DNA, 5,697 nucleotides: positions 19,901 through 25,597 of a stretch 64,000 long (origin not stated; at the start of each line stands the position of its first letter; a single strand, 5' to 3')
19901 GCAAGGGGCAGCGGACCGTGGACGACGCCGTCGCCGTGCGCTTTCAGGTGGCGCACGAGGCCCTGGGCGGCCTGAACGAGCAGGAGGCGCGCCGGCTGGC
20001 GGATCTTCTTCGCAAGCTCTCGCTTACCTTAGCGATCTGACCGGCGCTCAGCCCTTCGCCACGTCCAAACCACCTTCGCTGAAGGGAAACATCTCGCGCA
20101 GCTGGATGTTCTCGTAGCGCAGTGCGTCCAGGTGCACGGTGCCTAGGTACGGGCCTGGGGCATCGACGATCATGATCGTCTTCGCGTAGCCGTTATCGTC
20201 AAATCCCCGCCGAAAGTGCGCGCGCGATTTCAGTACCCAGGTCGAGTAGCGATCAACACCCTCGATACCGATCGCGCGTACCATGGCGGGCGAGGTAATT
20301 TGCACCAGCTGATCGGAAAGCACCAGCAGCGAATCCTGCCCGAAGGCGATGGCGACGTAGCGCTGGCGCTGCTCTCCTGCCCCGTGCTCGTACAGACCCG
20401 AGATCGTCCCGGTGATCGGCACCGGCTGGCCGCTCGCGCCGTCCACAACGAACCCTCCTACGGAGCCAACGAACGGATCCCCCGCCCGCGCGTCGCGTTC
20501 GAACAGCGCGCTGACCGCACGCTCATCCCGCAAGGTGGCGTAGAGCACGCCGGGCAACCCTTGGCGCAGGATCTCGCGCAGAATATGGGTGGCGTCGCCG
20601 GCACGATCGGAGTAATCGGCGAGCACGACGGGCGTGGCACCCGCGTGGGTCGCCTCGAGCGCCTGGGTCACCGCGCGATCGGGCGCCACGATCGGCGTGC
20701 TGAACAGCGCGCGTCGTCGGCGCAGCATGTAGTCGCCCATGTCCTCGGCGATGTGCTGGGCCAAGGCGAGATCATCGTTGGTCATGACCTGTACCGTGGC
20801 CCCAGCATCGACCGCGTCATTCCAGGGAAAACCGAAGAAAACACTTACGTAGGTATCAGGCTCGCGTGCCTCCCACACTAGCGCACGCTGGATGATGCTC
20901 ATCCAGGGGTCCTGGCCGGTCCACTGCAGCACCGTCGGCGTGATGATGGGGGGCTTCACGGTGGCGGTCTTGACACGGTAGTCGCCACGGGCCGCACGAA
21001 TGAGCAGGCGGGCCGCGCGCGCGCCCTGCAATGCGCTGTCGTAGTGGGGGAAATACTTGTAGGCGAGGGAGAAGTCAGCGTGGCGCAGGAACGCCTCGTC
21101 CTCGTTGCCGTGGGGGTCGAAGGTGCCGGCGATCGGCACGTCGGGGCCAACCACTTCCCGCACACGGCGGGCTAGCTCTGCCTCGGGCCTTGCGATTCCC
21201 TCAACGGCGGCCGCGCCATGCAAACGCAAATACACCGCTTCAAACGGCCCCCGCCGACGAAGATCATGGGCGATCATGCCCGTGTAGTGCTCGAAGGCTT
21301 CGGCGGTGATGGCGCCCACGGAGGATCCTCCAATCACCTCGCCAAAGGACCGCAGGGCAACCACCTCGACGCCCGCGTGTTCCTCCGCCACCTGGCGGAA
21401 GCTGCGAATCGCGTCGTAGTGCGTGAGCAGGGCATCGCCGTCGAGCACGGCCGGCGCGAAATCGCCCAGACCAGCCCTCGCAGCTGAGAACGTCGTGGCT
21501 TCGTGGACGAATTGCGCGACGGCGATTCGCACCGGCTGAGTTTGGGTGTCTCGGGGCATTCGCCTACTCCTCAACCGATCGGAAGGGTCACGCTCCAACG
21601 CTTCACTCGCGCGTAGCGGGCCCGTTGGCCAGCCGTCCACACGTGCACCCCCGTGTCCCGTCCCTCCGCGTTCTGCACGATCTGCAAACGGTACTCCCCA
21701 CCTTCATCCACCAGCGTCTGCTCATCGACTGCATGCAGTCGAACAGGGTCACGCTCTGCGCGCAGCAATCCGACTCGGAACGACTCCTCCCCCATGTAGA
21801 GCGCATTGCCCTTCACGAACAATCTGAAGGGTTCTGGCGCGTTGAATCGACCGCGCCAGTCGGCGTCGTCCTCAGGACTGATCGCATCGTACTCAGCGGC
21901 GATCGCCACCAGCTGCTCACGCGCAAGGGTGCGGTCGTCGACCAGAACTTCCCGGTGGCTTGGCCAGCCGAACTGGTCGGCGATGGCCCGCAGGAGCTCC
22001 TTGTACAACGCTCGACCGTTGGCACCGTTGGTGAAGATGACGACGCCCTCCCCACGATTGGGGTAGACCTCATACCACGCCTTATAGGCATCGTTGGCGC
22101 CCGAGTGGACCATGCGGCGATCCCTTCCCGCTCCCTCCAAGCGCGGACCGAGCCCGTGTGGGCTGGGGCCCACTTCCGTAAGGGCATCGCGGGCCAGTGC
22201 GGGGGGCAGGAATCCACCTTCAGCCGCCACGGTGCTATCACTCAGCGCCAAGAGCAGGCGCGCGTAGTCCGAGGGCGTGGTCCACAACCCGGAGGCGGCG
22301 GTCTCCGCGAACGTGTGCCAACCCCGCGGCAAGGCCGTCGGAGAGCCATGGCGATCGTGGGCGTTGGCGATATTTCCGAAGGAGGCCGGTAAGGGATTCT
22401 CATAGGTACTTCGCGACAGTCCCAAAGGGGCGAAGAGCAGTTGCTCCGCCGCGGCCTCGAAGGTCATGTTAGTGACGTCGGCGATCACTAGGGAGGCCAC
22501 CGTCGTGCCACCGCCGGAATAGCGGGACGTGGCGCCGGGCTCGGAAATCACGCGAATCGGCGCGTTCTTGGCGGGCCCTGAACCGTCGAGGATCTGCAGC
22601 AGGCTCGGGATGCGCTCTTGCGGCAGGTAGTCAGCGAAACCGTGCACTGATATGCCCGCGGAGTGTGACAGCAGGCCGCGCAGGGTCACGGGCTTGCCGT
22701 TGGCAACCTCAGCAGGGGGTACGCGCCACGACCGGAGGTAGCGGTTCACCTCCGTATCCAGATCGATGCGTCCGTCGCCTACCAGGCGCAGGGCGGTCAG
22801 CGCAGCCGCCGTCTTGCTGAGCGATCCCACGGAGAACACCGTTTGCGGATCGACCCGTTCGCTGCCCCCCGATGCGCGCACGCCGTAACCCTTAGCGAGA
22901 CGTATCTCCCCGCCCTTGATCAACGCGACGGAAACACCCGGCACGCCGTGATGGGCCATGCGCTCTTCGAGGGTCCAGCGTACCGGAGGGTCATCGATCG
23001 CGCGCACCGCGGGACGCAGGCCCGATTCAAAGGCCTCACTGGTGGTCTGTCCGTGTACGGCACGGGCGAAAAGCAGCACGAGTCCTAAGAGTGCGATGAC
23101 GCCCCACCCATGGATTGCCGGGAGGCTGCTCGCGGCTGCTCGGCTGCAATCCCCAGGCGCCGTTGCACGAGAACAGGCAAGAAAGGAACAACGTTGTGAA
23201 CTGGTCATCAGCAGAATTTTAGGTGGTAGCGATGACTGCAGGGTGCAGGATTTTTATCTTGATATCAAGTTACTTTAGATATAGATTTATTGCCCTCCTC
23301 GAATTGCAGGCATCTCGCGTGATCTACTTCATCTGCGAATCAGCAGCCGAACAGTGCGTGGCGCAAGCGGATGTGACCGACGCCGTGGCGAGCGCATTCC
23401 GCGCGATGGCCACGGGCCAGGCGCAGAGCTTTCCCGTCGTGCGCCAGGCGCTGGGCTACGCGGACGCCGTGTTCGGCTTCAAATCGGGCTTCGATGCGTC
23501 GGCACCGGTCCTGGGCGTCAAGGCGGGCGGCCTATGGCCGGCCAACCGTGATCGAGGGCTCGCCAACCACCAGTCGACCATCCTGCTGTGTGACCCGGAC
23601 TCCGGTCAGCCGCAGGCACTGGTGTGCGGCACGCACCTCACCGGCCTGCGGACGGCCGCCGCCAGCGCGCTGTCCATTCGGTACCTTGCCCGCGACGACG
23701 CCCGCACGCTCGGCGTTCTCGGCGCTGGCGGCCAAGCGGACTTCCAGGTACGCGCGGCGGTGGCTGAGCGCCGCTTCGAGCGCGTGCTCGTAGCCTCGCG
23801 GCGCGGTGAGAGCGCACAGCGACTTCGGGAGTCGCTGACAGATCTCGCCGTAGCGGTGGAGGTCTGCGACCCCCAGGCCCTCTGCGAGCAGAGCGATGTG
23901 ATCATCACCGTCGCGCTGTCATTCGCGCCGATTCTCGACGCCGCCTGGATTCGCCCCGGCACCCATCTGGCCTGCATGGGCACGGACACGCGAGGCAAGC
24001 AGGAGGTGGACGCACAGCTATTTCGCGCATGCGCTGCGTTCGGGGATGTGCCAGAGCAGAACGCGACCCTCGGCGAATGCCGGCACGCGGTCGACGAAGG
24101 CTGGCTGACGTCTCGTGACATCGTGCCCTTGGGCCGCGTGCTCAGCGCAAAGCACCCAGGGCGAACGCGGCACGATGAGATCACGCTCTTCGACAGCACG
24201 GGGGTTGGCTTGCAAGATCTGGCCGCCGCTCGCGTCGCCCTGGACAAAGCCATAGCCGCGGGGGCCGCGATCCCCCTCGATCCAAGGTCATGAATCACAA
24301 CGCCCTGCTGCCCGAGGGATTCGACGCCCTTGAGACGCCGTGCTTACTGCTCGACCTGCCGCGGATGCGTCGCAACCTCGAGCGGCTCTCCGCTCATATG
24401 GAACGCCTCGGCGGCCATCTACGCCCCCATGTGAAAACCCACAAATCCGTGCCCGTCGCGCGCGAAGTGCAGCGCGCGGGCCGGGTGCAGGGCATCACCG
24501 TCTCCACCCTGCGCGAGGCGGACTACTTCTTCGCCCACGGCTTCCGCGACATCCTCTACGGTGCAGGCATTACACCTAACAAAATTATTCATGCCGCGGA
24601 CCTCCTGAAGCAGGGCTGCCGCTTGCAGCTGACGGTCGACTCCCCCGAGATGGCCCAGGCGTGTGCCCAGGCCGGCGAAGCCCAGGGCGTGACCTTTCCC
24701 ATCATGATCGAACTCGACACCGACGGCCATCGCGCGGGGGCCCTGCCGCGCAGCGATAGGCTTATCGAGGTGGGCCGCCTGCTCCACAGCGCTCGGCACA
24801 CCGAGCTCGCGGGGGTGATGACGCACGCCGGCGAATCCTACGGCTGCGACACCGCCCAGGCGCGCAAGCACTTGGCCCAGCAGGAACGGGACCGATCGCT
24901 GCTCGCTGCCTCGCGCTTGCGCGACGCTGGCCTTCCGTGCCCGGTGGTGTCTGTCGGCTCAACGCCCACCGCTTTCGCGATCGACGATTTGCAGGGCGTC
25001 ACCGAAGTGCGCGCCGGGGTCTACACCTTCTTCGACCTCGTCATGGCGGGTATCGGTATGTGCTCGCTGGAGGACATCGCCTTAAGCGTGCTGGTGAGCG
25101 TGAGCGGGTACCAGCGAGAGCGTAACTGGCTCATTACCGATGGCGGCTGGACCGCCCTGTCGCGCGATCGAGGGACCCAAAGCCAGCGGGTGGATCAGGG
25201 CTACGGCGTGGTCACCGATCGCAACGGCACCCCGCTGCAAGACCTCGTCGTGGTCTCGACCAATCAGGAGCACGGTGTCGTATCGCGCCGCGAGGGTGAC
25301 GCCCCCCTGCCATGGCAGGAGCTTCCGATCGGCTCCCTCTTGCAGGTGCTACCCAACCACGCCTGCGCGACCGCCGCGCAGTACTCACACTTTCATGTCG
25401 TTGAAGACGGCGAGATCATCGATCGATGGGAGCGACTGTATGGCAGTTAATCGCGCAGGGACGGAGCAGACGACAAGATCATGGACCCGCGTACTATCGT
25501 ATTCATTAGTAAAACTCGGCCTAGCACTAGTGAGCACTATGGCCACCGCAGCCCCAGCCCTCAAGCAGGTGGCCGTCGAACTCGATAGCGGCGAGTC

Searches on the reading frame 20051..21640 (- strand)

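Call 62: search_protein_families(library=pfam, proteins=[window:20051-21640:-], max_evalue=0.0001)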
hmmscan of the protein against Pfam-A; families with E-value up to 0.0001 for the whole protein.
window:20051-21640:- (530 aa): 2 families
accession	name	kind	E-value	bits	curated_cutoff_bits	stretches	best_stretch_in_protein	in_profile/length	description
PF07364.17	DUF1485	-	6.9e-67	226.2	22.8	1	38-328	1-290/290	Metallopeptidase family M81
PF07171.17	MlrC_C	-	5.2e-15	56.6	27.2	1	347-498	13-167/178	MlrC C-terminus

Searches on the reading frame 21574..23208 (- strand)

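Call 62: search_protein_families(library=pfam, proteins=[window:21574-23208:-], max_evalue=0.0001)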
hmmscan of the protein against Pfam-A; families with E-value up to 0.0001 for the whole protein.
window:21574-23208:- (545 aa): 1 family
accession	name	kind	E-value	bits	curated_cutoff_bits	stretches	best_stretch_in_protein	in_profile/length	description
PF00144.29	Beta-lactamase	-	7.2e-48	163.9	27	1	79-410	4-325/329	Beta-lactamase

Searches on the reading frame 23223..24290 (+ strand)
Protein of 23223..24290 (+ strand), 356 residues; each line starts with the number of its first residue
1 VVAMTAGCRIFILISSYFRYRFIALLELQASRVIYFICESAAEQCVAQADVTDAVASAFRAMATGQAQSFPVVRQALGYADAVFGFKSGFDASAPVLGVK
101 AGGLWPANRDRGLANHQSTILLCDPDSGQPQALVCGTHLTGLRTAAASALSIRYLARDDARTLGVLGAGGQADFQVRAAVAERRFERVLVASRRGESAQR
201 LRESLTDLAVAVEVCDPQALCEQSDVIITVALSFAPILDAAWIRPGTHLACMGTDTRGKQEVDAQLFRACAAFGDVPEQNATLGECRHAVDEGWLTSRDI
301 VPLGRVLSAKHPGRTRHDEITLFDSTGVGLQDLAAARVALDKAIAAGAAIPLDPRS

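Call 62: search_protein_families(library=pfam, proteins=[window:23223-24290:+], max_evalue=0.0001)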
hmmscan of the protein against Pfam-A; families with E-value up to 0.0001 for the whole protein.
window:23223-24290:+ (356 aa): 2 families
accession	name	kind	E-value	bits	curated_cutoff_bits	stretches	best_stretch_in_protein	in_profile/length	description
PF02423.21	OCD_Mu_crystall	-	3.7e-62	210.5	24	1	46-344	16-311/314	Ornithine cyclodeaminase/mu-crystallin family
PF01488.26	Shikimate_DH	-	1.2e-05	25.8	24.3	1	161-244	13-96/138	Shikimate / quinate 5-dehydrogenase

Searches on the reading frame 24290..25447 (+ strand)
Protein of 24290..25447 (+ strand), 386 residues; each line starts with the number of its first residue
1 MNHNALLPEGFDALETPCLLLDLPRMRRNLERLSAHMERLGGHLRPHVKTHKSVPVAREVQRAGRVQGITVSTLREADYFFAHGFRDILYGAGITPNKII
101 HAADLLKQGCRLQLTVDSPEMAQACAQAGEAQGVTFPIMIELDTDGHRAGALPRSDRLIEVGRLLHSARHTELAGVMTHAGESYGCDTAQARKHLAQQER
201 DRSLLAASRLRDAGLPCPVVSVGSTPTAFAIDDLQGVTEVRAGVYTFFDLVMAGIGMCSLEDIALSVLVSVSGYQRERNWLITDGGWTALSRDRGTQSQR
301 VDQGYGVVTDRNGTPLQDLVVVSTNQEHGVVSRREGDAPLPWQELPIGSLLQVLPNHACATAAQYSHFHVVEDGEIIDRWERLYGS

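Call 62: search_protein_families(library=pfam, proteins=[window:24290-25447:+], max_evalue=0.0001)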
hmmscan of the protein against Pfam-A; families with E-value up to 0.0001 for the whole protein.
window:24290-25447:+ (386 aa): 2 families
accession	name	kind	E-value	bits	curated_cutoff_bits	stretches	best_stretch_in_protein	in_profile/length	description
PF01168.26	Ala_racemase_N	-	6.7e-31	108.1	24.1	1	22-248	2-217/220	Alanine racemase, N-terminal domain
PF14031.13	D-ser_dehydrat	-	8.9e-21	74.8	22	1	264-371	1-97/97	Putative serine dehydratase domain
